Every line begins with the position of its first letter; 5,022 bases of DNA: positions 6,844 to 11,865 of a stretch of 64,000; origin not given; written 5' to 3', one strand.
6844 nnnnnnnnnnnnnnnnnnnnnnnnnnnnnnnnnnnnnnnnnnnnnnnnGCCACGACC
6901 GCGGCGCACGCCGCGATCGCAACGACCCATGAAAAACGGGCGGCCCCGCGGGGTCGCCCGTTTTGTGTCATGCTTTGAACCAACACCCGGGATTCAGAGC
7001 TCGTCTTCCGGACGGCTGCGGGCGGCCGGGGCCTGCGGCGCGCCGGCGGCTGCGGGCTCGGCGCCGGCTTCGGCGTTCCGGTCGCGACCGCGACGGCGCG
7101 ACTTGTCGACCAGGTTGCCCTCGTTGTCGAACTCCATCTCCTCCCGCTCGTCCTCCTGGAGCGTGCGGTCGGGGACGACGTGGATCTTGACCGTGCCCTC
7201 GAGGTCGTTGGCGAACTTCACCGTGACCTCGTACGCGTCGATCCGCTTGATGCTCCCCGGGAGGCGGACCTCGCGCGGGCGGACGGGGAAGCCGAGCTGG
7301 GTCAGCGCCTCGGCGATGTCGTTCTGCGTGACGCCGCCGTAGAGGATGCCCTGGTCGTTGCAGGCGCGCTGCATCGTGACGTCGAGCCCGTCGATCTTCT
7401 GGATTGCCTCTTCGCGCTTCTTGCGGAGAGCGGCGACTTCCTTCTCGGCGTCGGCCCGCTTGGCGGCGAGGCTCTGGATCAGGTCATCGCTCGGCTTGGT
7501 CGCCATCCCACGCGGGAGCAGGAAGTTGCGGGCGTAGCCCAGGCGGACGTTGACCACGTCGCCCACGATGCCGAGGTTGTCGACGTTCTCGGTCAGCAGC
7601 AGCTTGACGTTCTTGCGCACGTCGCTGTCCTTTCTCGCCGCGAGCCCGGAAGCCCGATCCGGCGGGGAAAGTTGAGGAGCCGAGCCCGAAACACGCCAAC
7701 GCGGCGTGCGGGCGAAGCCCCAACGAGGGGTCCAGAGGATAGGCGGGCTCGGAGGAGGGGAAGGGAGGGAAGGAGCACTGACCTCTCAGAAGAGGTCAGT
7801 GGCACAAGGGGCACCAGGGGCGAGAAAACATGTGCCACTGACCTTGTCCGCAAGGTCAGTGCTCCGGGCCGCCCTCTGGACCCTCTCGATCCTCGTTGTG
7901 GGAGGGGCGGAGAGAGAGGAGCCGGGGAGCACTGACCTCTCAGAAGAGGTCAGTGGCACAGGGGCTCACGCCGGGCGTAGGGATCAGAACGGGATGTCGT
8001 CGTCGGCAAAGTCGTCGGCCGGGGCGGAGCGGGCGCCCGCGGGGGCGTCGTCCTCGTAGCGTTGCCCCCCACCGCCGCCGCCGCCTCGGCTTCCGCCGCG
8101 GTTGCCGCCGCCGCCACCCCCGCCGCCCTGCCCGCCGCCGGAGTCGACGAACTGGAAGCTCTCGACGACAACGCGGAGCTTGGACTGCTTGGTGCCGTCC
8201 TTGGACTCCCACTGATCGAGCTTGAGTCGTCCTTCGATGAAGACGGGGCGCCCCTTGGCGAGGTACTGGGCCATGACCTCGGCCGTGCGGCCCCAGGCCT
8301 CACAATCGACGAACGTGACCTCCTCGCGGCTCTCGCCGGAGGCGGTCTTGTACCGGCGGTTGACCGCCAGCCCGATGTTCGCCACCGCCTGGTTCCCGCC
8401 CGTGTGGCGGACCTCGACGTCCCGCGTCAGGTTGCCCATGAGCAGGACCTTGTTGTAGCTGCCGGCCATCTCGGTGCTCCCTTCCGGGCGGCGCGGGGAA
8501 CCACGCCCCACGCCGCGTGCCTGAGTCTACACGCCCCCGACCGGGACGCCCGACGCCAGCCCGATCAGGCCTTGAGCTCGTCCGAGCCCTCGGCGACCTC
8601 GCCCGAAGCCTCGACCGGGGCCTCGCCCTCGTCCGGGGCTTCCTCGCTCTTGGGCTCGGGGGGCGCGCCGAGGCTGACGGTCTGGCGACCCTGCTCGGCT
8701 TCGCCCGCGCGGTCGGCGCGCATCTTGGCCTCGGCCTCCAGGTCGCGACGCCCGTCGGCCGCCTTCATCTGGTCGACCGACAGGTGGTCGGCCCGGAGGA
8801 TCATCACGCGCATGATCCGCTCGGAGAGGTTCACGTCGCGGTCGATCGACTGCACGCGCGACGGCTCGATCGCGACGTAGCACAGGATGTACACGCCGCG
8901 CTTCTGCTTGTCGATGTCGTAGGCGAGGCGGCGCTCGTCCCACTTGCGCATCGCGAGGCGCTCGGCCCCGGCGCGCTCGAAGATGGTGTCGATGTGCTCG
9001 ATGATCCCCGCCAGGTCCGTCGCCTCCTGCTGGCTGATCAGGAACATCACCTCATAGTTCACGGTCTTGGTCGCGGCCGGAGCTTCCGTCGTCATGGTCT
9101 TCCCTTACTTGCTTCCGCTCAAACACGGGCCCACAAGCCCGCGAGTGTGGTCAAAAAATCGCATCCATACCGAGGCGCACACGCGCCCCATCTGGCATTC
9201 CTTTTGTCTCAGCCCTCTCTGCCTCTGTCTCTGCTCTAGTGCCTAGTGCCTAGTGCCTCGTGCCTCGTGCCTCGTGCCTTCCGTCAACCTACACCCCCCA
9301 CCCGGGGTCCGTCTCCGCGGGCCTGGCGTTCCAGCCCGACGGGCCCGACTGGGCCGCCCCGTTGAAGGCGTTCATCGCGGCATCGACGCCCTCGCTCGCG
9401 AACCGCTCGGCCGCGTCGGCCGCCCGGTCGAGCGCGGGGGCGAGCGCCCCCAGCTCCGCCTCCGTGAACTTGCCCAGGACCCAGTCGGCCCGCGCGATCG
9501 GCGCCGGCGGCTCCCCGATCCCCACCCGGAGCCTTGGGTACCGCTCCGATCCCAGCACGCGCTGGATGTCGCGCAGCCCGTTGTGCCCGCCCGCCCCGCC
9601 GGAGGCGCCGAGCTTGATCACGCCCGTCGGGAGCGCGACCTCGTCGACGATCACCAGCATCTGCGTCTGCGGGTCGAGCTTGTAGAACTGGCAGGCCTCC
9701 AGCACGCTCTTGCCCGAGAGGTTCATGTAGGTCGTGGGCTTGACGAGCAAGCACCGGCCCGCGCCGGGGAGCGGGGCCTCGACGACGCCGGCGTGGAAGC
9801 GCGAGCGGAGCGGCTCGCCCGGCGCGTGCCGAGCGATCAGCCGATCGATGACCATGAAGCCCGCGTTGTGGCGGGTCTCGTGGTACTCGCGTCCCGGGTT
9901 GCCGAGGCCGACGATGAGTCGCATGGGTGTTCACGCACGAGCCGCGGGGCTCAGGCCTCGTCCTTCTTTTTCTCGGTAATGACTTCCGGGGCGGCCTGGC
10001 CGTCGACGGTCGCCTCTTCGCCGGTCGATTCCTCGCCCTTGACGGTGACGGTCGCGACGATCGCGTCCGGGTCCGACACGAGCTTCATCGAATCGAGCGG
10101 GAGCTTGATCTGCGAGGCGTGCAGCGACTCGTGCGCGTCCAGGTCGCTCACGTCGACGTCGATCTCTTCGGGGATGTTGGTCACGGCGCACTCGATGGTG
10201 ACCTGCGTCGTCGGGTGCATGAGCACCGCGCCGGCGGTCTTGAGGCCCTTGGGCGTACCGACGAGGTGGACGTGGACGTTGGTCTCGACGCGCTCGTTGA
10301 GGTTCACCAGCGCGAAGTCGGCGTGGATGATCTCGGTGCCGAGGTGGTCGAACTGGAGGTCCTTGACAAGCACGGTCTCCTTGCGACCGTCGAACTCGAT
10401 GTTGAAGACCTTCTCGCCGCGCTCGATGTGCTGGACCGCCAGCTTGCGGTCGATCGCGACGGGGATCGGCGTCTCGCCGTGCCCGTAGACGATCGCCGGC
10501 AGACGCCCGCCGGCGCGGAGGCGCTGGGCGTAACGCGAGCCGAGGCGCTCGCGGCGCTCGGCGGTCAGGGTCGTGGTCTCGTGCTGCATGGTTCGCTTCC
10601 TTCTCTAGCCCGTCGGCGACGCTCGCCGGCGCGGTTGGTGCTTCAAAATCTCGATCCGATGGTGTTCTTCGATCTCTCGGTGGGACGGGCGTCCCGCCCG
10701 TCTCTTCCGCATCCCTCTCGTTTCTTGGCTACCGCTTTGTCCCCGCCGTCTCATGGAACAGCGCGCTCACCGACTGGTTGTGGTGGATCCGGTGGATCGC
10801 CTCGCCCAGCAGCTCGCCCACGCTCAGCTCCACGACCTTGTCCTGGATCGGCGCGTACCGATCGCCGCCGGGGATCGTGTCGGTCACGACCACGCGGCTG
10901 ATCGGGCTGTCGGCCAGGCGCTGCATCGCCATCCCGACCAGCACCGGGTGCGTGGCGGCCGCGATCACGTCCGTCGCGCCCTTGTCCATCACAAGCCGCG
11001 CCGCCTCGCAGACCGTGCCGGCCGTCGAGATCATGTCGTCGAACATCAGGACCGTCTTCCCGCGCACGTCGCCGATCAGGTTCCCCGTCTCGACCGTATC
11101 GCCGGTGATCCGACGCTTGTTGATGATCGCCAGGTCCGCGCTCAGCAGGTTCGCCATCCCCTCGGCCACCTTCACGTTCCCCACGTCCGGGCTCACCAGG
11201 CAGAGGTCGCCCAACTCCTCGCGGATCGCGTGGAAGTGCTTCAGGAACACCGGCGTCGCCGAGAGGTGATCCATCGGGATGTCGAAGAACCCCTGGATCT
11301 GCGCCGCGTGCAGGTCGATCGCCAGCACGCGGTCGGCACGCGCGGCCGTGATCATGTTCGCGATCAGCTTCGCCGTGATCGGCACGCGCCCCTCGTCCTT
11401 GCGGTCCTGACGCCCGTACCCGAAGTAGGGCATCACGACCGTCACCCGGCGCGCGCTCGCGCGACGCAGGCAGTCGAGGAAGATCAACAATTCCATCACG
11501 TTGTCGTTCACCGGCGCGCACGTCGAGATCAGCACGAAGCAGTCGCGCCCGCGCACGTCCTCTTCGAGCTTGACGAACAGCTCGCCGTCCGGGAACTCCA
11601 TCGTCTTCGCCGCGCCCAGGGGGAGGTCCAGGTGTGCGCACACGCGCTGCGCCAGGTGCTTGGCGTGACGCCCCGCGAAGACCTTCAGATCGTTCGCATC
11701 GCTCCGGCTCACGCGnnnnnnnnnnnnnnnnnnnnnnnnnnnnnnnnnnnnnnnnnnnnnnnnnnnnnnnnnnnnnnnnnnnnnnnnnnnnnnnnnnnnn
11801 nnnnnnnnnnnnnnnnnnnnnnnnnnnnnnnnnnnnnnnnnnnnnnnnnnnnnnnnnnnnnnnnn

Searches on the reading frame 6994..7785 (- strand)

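Call 63: search_protein_families(library=pfam, proteins=[window:6994-7785:-], max_evalue=0.00001)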
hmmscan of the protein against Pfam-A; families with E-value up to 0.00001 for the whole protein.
window:6994-7785:- (263 aa): 2 families
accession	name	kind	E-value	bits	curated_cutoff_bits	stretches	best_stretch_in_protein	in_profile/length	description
PF03948.19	Ribosomal_L9_C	-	6.3e-17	62.2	23.2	1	125-204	4-85/86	Ribosomal protein L9, C-terminal domain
PF01281.25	Ribosomal_L9_N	-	9.6e-15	54.3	20.7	1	60-97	1-38/47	Ribosomal protein L9, N-terminal domain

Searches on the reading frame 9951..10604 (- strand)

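Call 63: search_protein_families(library=pfam, proteins=[window:9951-10604:-], max_evalue=0.00001)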
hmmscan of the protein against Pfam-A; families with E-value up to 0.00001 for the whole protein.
window:9951-10604:- (217 aa): 2 families
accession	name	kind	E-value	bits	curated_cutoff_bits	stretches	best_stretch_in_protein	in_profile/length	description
PF14693.11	Ribosomal_TL5_C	-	5.9e-24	84.7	27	1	106-188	2-82/84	Ribosomal protein TL5, C-terminal domain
PF01386.24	Ribosomal_L25p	-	9e-21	74.6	23.6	1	13-97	1-82/82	Ribosomal L25p family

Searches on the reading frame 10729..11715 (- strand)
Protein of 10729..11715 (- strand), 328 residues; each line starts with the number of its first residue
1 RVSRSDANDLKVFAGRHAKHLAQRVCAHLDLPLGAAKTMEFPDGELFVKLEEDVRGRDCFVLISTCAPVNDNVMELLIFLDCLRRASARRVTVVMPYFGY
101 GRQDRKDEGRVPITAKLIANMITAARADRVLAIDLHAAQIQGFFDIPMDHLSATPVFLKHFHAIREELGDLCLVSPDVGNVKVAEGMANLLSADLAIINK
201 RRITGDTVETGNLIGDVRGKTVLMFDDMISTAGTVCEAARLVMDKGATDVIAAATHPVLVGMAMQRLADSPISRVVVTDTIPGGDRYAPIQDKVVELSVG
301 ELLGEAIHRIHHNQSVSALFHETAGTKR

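Call 63: search_protein_families(library=pfam, proteins=[window:10729-11715:-], max_evalue=0.00001)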
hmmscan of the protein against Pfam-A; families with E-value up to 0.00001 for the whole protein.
window:10729-11715:- (328 aa): 3 families
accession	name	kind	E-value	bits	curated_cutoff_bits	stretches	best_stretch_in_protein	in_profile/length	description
PF13793.12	Pribosyltran_N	-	6.7e-47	158.6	25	1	10-125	1-116/117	N-terminal domain of ribose phosphate pyrophosphokinase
PF14572.12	Pribosyl_synth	-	2.8e-22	80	27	1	212-320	76-183/184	Phosphoribosyl synthetase-associated domain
PF00156.33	Pribosyltran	-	7.7e-11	42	26.3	1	171-256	31-124/158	Phosphoribosyl transferase domain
